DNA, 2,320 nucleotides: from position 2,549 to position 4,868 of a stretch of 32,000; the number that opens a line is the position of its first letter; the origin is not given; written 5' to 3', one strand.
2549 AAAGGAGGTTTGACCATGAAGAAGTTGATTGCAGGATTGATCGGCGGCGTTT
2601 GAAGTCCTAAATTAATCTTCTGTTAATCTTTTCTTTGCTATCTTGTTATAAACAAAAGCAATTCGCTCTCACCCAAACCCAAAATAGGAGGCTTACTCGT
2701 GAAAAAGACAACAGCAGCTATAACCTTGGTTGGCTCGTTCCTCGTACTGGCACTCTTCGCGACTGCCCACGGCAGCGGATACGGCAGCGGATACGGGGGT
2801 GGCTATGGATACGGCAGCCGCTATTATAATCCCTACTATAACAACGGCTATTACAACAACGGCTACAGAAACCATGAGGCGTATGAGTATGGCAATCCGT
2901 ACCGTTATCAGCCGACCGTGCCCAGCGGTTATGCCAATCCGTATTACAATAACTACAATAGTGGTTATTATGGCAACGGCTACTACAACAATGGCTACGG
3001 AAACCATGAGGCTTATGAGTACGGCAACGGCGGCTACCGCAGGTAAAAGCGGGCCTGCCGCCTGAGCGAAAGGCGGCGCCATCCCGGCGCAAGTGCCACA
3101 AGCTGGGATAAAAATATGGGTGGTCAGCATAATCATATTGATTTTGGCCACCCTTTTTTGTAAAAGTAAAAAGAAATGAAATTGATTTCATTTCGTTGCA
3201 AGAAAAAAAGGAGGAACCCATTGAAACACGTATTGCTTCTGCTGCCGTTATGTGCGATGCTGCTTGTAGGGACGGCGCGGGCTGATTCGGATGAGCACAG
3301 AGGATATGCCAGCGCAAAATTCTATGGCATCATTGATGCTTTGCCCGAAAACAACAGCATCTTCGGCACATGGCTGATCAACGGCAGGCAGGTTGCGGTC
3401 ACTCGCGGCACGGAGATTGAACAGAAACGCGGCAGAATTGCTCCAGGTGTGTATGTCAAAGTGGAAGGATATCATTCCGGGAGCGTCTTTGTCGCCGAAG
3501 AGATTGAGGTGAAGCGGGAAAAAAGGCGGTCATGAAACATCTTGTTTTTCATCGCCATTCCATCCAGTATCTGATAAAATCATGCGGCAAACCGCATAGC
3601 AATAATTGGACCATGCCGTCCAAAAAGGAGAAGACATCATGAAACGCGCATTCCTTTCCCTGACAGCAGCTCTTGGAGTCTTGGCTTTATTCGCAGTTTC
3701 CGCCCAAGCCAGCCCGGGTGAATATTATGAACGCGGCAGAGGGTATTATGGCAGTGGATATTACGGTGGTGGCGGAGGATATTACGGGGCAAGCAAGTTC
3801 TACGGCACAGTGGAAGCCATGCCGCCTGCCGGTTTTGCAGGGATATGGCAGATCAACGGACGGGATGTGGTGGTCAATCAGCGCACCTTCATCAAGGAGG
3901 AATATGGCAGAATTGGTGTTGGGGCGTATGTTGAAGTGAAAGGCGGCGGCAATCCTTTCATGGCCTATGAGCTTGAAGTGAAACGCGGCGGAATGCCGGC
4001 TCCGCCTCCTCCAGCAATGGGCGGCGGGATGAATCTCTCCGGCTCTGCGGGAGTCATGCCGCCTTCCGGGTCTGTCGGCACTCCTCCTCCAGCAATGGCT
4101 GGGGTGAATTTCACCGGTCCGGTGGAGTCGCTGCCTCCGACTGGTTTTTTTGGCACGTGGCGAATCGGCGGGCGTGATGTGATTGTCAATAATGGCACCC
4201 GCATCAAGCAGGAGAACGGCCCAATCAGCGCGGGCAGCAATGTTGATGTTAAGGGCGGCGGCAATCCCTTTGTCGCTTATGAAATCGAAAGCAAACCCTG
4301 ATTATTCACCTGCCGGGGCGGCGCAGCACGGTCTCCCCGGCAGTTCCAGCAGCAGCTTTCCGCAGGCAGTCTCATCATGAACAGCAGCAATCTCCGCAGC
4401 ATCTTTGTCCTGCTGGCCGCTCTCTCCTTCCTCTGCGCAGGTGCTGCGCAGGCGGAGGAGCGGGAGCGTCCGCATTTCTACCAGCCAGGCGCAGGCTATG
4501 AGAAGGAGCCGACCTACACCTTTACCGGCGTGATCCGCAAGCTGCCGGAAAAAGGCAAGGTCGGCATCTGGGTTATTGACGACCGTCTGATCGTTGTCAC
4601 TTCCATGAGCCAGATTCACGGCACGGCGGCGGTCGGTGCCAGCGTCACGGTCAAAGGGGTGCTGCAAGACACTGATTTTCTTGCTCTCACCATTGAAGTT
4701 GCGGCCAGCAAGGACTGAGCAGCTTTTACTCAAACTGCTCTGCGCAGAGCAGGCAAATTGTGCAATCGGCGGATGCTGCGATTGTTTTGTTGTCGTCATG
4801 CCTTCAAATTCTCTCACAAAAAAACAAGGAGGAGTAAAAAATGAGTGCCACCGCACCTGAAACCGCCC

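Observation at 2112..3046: Extreme Tyr/Gly/Asn-rich secreted paralogs with conserved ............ units (prion-like or keratin-like composition)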

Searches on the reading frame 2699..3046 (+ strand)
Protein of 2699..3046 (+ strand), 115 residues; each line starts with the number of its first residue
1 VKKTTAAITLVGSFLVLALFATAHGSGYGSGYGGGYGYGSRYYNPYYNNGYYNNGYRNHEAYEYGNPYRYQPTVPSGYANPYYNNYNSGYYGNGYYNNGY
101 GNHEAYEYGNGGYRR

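Call 5: search_protein_families(library=pfam, proteins=[window:2699-3046:+], max_evalue=0.01)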
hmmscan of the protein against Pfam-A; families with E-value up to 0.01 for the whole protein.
window:2699-3046:+ (115 aa): 0 families

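Call 7: search_protein_families(library=ncbifam, proteins=[window:2699-3046:+], max_evalue=0.01)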
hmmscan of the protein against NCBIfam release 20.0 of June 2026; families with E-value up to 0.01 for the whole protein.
window:2699-3046:+ (115 aa): 0 families

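Call 8: find_homologous_proteins(query=window:2699-3046:+, max_evalue=0.01)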
Query window:2699-3046:+ (115 aa): 26 proteins with E <= 0.01 among 1276 candidates.
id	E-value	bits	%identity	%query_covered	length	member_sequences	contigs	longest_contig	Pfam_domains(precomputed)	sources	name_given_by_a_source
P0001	2.0e-33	133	70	100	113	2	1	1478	-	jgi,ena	jgi:hypothetical protein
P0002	4.0e-21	93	77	53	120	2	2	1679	-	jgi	jgi:hypothetical protein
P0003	5.6e-20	89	69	53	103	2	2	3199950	-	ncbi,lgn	ncbi:hypothetical protein GCAAIG_01250 [Candidatus Electronema halotolerans]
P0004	2.8e-16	78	67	50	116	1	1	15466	-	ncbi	-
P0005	1.1e-15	76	45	95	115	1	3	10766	-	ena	-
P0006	1.8e-15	75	48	95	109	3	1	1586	-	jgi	-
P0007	2.3e-15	75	52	100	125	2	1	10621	-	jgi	jgi:hypothetical protein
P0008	8.6e-15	73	54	100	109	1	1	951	-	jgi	-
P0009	6.0e-14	70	61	40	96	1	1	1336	-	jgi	jgi:hypothetical protein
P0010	2.4e-13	68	48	95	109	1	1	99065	-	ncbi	-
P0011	5.2e-11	60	62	53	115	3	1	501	-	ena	-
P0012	8.4e-11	60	46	100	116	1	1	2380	-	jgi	jgi:hypothetical protein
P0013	1.2e-10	59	50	100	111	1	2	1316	-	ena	-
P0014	1.7e-10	59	47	100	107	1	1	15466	-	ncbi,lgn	-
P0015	9.5e-10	56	50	94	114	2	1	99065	-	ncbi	-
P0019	5.1e-8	51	81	23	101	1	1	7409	-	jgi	jgi:hypothetical protein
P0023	6.4e-7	47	51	83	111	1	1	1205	-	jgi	-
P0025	1.6e-5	43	79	21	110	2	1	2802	-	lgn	-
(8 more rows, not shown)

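Call 33: find_encoding_contigs(protein=P0019, flank=6000, max_places=3)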
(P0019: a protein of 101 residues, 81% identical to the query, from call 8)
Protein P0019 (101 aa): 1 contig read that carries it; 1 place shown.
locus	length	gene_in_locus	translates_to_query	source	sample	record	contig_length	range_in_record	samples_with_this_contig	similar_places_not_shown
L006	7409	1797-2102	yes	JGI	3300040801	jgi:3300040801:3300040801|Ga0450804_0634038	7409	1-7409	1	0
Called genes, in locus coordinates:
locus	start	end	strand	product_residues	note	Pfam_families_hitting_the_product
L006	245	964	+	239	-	-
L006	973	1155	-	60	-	-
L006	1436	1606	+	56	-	-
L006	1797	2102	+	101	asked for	-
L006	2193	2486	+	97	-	-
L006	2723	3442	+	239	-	-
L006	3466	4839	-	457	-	PF01656:CbiA, PF13500:AAA_26 (weak), PF07685:GATase_3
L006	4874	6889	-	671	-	PF09423:PhoD (faint)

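Call 34: find_encoding_contigs(protein=P0025, flank=3000, max_places=3)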
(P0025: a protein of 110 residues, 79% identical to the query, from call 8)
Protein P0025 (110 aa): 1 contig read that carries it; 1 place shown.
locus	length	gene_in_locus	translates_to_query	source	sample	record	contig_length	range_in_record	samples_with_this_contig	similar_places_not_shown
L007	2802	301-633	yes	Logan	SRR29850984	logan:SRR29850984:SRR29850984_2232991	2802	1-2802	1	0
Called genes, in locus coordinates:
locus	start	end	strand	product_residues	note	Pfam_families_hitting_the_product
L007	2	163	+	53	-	?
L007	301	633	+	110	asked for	-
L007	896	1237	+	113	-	-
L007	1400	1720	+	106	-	PF18914:DUF5666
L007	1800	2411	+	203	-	PF18914:DUF5666 (faint)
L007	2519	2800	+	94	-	?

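Call 72: search_protein_families(library=pfam, proteins=[window:2699-3046:+, P0019, P0023], max_evalue=10)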
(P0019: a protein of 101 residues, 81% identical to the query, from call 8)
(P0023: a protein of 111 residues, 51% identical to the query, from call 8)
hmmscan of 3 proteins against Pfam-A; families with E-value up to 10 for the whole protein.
window:2699-3046:+ (115 aa): 0 families

P0019 (101 aa): 0 families

P0023 (111 aa): 0 families

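Call 79: find_encoding_contigs(protein=P0003, flank=6000, max_places=3)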
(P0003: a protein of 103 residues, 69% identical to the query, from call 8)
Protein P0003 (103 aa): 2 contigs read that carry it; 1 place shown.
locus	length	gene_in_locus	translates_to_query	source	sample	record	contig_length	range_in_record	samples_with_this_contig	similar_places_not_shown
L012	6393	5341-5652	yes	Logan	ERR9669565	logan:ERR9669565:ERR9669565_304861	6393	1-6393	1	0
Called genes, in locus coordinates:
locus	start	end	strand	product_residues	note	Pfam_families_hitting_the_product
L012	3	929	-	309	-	?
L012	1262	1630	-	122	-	-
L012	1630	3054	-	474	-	PF01807:Zn_ribbon_DnaG, PF08275:DNAG_N, PF01751:Toprim, PF13155:Toprim_2, PF13362:Toprim_3 (weak), PF13662:Toprim_4, PF10410:DnaB_bind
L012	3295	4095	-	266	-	-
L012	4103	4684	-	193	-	-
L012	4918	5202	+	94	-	-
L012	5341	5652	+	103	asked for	-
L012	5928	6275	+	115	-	-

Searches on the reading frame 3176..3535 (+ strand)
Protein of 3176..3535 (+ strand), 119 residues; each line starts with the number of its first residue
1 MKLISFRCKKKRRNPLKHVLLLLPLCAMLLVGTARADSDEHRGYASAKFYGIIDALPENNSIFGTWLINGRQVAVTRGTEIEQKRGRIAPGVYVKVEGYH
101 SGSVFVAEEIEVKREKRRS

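Call 5: search_protein_families(library=pfam, proteins=[window:3176-3535:+], max_evalue=0.01)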
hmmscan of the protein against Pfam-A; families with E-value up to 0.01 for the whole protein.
window:3176-3535:+ (119 aa): 1 family
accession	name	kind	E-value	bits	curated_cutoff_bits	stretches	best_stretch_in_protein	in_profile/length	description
PF18914.6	DUF5666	-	1.8e-10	41.4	27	1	51-111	2-60/60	Domain of unknown function (DUF5666)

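Call 7: search_protein_families(library=ncbifam, proteins=[window:3176-3535:+], max_evalue=0.01)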
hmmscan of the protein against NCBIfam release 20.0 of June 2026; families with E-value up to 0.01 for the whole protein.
window:3176-3535:+ (119 aa): 0 families

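Call 47: search_solved_structures(query=window:3221-3535:+, max_evalue=10)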
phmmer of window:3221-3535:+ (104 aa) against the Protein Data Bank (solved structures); distinct sequences matched with E-value up to 10: 6.
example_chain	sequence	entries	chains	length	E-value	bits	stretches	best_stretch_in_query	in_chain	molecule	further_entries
3nmb_A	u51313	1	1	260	0.13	15.7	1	24-67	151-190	putative sugar hydrolase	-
3osd_A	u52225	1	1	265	0.65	13.5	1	24-67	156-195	putative glycosyl hydrolase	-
8rr2_A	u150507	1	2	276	0.7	13.4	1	24-67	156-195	3-keto-disaccharide hydrolase domain-containing protein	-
8tda_A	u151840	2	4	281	0.71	13.3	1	24-67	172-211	Probable secreted glycosyl hydrolase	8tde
9fbe_B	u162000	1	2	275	0.71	13.3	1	24-67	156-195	Probable secreted glycosyl hydrolase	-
4hxc_A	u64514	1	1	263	1.2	12.6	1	23-67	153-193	putative glycosyl hydrolase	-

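Call 69: find_homologous_proteins(query=window:3221-3535:+, max_evalue=0.00001)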
Query window:3221-3535:+ (104 aa): 15 proteins with E <= 0.00001 among 21 candidates.
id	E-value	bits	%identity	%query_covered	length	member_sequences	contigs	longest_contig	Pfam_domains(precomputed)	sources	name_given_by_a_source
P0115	4.5e-61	221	99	100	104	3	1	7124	PF18914.7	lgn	-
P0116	2.0e-51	190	87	100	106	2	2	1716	PF18914.7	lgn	-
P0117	1.4e-49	184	86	100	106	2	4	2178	PF18914.7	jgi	jgi:hypothetical protein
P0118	3.0e-46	173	82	85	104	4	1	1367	PF18914.7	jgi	jgi:hypothetical protein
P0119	3.4e-44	167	81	100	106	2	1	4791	PF18914.7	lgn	-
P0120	3.2e-43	164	84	83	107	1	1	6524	PF18914.7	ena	-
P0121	3.3e-43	164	77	100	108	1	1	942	PF18914.7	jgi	-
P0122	8.2e-42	159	72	100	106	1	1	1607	PF18914.7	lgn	-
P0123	2.2e-40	155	75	98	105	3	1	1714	PF18914.7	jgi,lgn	-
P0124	4.1e-40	154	71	100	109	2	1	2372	PF18914.7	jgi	-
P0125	5.3e-37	144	69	100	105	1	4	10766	PF18914.7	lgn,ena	-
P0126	8.1e-36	140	69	100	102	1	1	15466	PF18914.7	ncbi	-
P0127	1.9e-34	136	66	100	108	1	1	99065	PF18914.7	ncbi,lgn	-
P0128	2.6e-34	135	66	99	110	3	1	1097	PF18914.7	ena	-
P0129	1.0e-33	133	64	99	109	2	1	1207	PF18914.7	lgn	-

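Call 74: predict_structure(alignment_id=A2)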
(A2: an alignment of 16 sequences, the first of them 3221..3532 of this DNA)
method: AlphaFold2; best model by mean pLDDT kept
length: 104 residues; sequences in the alignment: 16
mean_pLDDT: 78.3   pTM: 0.63
mean pLDDT of the five models: 78.3, 78.2, 78.0, 77.8, 77.3
residues with pLDDT >= 90: 56; 70-90: 14; 50-70: 12; < 50: 22
segments of 3 or more residues with pLDDT < 50: 6-8, 10-25
pLDDT, mean of each block of 10 residues (from residue 1): 48 44 50 94 92 97 92 92 94 91 55
secondary structure, 60 per line:
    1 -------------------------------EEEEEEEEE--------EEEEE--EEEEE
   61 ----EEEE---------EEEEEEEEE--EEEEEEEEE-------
elements in order: E32-40 E49-53 E56-60 E65-68 E78-86 E89-97

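Call 78: fold_search(model_id=the predicted structure, library=pdb)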
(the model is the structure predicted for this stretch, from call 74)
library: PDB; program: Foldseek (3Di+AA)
matches with E <= 10: 404; with E <= 0.001: 0
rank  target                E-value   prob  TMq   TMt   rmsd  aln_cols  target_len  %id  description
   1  3tdq_A                3.3e-03  1.00  0.52  0.62   3.8        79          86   14  Crystal structure of a fimbrial biogenesis protein PilY2 (PilY2_PA4555) from Pseudomonas aeruginosa PAO1 at 2.10 A res (released 2011-08-31)
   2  3e6z                  3.7e-03  1.00  0.50  0.63   4.3        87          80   15  1.0 A Structure of CusF-W44A-Cu(II) residues 10-88 from Escherichia coli (released 2009-07-07)
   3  3tdq_B                4.7e-03  1.00  0.51  0.68   3.4        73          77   15  Crystal structure of a fimbrial biogenesis protein PilY2 (PilY2_PA4555) from Pseudomonas aeruginosa PAO1 at 2.10 A res (released 2011-08-31)
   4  1zeq                  8.6e-03  1.00  0.51  0.61   4.8        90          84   13  1.5 A Structure of apo-CusF residues 6-88 from Escherichia coli (released 2005-08-02)
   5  2qcp                  9.7e-03  1.00  0.54  0.69   3.2        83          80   13  1.0 A Structure of CusF-Ag(I) residues 10-88 from Escherichia coli (released 2007-10-02)
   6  8ez6_A                1.4e-02  1.00  0.44  0.65   3.0        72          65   12  The DBC1/SIRT1 Interaction is Choreographed by Post-translational Modification (released 2024-03-27)
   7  3mxn_B                1.5e-02  1.00  0.45  0.37   3.4        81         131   14  Crystal structure of the RMI core complex (released 2010-09-15)
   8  2vb2                  1.9e-02  1.00  0.49  0.65   3.2        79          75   15  Crystal structure of Cu(I)CusF (released 2007-12-18)
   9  9dhk_B                2.0e-02  1.00  0.49  0.39   4.0        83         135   18  RMI1-RMI2 bound to cyclic peptide L3 (released 2025-07-02)
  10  4day_B                2.0e-02  0.99  0.42  0.39   9.8       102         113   15  Crystal structure of the RMI core complex with MM2 peptide from FANCM (released 2012-03-14)
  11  9di4_B                2.1e-02  1.00  0.51  0.40   3.3        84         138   15  RMI1-RMI2 bound to cyclic peptide L4 (released 2025-07-02)
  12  9dhk_E                2.2e-02  1.00  0.51  0.40   3.9        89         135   18  RMI1-RMI2 bound to cyclic peptide L3 (released 2025-07-02)
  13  9dhk_K                2.2e-02  1.00  0.47  0.37   4.4        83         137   18  RMI1-RMI2 bound to cyclic peptide L3 (released 2025-07-02)
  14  8ez6_B                2.4e-02  1.00  0.44  0.64   3.1        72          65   12  The DBC1/SIRT1 Interaction is Choreographed by Post-translational Modification (released 2024-03-27)
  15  9dhk_H                3.0e-02  1.00  0.49  0.38   4.0        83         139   19  RMI1-RMI2 bound to cyclic peptide L3 (released 2025-07-02)
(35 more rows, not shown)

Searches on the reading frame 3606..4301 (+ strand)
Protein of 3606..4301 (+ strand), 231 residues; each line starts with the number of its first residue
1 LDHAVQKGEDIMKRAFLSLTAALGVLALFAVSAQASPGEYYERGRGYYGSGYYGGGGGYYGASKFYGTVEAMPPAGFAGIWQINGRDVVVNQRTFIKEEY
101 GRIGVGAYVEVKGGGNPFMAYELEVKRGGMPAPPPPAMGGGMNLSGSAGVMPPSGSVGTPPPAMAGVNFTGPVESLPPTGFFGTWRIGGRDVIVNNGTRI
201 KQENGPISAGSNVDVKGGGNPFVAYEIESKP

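Call 5: search_protein_families(library=pfam, proteins=[window:3606-4301:+], max_evalue=0.01)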
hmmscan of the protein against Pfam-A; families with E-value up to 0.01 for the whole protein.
window:3606-4301:+ (231 aa): 1 family
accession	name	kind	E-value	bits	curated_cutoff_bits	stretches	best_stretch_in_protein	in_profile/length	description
PF18914.6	DUF5666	-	2.1e-12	47.6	27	2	170-228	1-60/60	Domain of unknown function (DUF5666)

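Call 7: search_protein_families(library=ncbifam, proteins=[window:3606-4301:+], max_evalue=0.01)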
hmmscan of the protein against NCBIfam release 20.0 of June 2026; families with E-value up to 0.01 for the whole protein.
window:3606-4301:+ (231 aa): 0 families

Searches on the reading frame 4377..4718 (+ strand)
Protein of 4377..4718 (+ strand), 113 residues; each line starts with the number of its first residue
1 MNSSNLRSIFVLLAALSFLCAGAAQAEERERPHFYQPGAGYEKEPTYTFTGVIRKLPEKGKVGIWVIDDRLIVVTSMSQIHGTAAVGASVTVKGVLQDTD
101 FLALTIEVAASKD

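Call 5: search_protein_families(library=pfam, proteins=[window:4377-4718:+], max_evalue=0.01)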
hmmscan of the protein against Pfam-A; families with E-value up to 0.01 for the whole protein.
window:4377-4718:+ (113 aa): 2 families
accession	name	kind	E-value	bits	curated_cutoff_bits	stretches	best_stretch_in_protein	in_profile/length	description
PF18914.6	DUF5666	-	0.0034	18.1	27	1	64-107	11-60/60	Domain of unknown function (DUF5666)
PF13567.11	DUF4131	-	0.0044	17.2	31.6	1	7-64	29-84/165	Domain of unknown function (DUF4131)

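Call 7: search_protein_families(library=ncbifam, proteins=[window:4377-4718:+], max_evalue=0.01)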
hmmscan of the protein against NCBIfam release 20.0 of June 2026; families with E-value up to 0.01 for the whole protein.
window:4377-4718:+ (113 aa): 0 families
